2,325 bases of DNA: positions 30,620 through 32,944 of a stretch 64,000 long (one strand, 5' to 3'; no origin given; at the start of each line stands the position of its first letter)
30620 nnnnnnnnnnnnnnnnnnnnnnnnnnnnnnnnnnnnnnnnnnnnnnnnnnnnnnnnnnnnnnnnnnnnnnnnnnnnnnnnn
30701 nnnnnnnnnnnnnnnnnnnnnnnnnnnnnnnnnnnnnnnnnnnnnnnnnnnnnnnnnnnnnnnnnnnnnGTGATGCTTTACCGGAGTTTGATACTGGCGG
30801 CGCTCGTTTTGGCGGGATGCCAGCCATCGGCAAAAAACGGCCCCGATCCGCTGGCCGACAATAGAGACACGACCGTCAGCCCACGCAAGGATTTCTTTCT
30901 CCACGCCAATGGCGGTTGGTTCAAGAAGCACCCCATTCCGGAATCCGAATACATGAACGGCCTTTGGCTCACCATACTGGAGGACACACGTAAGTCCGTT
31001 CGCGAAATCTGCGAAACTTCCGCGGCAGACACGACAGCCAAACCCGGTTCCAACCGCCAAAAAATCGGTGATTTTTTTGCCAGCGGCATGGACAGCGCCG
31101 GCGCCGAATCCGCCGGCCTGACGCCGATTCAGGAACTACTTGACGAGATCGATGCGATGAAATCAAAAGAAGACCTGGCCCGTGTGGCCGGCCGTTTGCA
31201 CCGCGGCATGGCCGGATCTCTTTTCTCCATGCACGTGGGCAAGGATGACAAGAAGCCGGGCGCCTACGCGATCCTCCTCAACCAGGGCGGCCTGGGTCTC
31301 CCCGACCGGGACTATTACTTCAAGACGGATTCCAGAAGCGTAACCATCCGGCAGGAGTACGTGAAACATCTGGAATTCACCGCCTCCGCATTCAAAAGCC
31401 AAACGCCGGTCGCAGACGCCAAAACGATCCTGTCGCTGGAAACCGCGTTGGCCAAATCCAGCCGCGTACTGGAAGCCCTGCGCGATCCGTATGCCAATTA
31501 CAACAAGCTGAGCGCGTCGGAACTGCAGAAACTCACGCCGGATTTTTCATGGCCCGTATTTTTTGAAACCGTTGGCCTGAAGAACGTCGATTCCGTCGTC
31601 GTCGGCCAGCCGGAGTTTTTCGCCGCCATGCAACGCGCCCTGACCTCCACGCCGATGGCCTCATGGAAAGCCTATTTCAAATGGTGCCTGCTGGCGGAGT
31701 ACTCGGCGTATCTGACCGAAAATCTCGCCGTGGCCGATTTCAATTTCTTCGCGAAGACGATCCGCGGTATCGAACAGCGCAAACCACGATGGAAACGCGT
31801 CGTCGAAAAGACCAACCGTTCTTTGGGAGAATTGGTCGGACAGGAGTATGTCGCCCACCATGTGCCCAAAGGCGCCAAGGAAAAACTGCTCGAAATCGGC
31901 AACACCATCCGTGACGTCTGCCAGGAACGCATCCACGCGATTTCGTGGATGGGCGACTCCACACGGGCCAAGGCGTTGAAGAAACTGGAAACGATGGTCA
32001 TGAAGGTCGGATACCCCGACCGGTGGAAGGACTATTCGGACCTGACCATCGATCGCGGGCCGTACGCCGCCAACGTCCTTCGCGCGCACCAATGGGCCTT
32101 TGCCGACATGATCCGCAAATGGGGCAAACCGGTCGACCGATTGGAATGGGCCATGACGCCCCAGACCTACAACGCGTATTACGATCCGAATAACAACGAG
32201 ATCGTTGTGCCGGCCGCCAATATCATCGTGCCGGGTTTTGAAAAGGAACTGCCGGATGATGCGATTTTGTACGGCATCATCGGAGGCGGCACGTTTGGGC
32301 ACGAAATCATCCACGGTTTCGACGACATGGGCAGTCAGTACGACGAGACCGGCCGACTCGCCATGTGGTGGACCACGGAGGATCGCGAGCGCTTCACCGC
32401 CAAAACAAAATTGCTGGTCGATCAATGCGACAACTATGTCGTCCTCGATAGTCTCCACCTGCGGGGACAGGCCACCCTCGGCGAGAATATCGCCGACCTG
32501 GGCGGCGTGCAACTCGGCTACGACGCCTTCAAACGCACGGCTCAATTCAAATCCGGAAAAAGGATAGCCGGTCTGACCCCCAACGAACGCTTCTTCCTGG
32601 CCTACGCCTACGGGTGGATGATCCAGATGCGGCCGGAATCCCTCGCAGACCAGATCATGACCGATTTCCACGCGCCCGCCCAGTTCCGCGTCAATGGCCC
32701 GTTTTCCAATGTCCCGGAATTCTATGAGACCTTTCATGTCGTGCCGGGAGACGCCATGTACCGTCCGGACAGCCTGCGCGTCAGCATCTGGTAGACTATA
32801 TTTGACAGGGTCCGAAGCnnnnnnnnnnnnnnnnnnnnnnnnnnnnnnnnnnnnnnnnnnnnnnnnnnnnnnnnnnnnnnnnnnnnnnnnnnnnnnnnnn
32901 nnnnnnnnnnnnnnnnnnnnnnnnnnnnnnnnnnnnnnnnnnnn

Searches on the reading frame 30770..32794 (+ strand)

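Call 39: search_protein_families(library=pfam, proteins=[window:30770-32794:+], max_evalue=0.00001)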
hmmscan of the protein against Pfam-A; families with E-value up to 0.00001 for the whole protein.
window:30770-32794:+ (674 aa): 2 families
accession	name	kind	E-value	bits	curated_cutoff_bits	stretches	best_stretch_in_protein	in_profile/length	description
PF05649.18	Peptidase_M13_N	-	1.1e-105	354.7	32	1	38-416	1-381/381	Peptidase family M13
PF01431.27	Peptidase_M13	-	2e-54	184.8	24.5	1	468-668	1-202/205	Peptidase family M13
